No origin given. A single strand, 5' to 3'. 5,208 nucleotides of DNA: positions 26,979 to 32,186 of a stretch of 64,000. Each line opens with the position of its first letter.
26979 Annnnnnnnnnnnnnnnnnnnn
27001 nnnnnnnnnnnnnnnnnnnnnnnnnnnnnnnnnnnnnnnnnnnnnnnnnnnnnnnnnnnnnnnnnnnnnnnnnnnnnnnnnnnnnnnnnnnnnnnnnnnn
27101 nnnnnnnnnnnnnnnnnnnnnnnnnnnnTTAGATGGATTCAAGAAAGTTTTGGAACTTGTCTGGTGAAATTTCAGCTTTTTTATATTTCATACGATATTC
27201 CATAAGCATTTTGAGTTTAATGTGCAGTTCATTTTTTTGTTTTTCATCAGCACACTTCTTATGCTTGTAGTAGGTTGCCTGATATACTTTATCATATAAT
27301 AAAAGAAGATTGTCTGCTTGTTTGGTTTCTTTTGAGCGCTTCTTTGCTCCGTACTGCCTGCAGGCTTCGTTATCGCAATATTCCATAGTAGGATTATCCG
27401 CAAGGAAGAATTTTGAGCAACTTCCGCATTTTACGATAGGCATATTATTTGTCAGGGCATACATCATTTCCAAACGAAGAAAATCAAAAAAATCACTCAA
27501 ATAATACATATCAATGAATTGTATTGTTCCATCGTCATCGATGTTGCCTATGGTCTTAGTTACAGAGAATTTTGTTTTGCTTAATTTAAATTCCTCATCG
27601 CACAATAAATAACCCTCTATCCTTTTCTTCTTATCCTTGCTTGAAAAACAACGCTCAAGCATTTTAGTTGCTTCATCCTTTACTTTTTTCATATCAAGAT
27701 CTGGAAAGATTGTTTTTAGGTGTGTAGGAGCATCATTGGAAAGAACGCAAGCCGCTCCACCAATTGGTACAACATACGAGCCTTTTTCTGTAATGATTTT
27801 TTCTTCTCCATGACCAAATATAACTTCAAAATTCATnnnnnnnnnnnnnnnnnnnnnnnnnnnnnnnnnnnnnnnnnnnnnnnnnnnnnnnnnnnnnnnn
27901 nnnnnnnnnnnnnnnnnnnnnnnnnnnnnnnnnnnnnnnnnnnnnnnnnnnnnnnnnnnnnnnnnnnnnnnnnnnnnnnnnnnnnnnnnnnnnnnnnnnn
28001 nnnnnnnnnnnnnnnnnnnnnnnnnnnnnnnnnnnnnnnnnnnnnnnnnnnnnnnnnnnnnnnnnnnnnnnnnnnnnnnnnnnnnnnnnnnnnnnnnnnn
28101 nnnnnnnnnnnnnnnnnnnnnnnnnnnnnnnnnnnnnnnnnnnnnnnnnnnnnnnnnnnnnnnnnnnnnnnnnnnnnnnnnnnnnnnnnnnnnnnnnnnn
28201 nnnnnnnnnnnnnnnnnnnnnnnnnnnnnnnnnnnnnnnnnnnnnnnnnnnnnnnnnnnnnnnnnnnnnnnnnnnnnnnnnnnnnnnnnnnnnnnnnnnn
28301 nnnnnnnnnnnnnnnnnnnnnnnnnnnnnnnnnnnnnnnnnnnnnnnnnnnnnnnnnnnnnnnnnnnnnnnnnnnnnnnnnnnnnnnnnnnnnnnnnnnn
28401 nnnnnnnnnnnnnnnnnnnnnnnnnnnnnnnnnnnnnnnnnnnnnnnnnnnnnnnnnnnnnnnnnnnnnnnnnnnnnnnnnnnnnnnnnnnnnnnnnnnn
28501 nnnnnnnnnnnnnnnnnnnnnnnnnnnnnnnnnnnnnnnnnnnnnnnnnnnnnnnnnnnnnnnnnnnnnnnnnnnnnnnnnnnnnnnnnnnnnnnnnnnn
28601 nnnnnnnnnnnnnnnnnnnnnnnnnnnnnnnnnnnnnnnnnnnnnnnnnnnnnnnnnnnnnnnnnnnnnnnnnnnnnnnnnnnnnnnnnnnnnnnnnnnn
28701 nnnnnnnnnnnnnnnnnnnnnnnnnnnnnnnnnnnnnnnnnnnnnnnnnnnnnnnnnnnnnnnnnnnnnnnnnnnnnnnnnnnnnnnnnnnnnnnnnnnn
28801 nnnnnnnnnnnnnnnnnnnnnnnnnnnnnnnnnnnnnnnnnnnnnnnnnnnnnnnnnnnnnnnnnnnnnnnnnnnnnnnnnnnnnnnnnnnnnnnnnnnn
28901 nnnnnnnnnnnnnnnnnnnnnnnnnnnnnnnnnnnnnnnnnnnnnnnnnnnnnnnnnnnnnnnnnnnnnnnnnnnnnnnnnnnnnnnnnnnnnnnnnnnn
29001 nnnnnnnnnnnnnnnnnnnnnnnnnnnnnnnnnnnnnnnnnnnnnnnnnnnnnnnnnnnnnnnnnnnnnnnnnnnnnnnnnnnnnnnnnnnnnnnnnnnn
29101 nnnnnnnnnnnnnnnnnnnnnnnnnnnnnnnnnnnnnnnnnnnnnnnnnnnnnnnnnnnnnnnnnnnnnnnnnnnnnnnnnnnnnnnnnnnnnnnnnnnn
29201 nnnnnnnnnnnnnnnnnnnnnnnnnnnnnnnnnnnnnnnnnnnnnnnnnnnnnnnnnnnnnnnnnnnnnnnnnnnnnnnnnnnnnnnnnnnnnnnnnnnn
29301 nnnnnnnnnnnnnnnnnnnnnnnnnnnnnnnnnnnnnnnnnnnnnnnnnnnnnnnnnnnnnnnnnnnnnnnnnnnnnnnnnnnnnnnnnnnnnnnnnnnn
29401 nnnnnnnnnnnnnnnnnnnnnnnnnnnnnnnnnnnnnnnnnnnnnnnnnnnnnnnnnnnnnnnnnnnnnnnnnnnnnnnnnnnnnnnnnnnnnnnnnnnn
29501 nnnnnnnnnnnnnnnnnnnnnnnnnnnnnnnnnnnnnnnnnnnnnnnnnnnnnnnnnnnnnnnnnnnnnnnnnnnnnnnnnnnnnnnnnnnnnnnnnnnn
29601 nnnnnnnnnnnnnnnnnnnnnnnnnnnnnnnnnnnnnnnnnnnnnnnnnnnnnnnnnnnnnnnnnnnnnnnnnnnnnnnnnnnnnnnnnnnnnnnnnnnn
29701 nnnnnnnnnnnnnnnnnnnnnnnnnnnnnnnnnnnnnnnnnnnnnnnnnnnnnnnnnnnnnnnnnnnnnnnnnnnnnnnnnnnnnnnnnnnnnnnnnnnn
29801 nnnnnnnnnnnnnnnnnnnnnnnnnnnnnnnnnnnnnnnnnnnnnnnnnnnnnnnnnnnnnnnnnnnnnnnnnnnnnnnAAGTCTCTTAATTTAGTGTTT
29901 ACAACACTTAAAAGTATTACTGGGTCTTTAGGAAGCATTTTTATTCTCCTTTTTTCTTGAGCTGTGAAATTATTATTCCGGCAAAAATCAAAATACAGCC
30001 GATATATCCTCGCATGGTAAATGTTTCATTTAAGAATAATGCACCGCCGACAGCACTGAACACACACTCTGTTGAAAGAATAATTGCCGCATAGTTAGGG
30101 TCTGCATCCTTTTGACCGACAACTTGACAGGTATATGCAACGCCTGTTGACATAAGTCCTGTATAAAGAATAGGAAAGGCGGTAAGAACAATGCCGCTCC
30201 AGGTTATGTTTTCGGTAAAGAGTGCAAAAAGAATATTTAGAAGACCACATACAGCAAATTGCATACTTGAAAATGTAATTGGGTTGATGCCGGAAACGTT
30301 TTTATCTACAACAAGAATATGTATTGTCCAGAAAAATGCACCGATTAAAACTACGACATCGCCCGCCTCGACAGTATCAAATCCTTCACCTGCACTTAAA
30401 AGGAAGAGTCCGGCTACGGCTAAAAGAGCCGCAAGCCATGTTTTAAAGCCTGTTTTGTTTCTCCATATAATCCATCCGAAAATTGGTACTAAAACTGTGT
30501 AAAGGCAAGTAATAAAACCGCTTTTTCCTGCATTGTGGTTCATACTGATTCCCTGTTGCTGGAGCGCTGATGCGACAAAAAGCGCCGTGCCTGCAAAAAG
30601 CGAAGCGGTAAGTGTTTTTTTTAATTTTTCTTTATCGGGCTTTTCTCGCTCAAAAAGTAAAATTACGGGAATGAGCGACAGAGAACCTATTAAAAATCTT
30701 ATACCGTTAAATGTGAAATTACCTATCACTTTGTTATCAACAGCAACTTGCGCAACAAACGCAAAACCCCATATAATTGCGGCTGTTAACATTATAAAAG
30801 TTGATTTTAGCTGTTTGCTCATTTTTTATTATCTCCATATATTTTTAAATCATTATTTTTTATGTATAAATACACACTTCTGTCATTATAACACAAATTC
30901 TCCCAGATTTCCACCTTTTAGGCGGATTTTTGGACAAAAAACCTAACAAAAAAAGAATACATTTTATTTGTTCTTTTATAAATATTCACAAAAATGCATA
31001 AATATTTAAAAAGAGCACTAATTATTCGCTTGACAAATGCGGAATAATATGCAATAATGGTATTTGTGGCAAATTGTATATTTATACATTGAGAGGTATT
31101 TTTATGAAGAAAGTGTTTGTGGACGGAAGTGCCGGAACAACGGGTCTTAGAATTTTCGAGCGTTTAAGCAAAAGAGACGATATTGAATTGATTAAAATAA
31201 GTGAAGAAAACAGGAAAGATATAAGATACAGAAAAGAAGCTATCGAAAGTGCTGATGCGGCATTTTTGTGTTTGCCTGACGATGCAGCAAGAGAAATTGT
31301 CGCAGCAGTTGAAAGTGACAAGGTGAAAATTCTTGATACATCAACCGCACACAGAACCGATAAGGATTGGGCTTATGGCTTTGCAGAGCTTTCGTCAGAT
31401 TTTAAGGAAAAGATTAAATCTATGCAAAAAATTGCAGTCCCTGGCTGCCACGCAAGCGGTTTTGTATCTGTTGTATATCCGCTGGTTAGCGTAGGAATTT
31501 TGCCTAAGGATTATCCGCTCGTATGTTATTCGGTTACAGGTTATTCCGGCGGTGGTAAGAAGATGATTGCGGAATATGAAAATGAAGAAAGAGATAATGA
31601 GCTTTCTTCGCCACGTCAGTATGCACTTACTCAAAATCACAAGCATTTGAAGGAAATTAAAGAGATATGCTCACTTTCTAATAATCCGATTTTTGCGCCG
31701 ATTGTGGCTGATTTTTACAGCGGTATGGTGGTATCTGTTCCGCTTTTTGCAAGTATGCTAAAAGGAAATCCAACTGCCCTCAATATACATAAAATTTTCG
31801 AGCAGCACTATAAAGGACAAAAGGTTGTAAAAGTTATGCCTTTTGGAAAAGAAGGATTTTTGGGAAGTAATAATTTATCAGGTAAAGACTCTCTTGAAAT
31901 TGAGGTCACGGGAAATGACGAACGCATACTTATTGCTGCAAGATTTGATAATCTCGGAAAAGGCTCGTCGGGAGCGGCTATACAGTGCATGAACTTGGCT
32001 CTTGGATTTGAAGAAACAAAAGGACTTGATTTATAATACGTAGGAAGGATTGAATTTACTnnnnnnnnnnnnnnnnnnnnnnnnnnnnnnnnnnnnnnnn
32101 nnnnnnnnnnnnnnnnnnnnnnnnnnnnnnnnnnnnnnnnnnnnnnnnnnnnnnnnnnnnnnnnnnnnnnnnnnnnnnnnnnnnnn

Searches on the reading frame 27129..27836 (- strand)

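Call 8: search_protein_families(library=pfam, proteins=[window:27129-27836:-], max_evalue=0.01)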
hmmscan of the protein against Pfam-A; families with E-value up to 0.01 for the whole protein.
window:27129-27836:- (235 aa): 1 family
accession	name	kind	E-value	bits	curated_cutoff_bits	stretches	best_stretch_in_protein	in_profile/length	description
PF19553.4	DUF6076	-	8.1e-14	52.1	23.5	1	99-217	16-143/168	Family of unknown function (DUF6076)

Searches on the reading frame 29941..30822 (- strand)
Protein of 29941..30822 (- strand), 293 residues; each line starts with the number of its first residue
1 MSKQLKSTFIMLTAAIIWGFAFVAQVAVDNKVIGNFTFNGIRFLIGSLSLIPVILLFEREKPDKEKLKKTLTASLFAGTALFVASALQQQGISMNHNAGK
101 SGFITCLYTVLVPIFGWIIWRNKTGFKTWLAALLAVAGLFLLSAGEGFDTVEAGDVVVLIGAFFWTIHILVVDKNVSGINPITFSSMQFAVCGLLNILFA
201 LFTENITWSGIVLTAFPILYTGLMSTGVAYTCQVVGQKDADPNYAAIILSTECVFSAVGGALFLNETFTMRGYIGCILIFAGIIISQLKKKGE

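Call 58: search_protein_families(library=pfam, proteins=[window:29941-30822:-], max_evalue=0.001)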
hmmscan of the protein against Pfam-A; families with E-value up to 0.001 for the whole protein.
window:29941-30822:- (293 aa): 1 family
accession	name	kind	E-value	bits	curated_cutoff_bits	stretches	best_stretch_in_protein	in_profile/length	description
PF00892.27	EamA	-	8.3e-39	133.4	28.2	2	154-285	3-132/135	EamA-like transporter family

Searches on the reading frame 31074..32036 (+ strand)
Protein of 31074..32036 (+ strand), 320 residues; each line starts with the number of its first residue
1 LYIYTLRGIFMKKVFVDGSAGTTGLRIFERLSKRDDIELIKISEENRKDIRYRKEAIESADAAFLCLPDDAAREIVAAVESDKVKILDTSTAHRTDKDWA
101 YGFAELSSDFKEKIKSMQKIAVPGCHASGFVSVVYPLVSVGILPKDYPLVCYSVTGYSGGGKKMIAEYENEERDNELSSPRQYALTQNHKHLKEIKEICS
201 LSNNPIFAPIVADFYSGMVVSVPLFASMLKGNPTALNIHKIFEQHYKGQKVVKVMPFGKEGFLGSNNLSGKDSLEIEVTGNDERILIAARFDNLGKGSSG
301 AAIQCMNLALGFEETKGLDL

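Call 58: search_protein_families(library=pfam, proteins=[window:31074-32036:+], max_evalue=0.001)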
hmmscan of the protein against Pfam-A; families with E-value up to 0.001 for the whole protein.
window:31074-32036:+ (320 aa): 2 families
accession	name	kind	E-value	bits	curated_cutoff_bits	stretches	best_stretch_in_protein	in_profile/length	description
PF22698.1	Semialdhyde_dhC_1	-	1.1e-24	87.5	27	1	125-293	1-165/165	Semialdehyde dehydrogenase, dimerisation domain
PF01118.30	Semialdhyde_dh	-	3.4e-11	44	26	1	44-108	48-115/121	Semialdehyde dehydrogenase, NAD binding domain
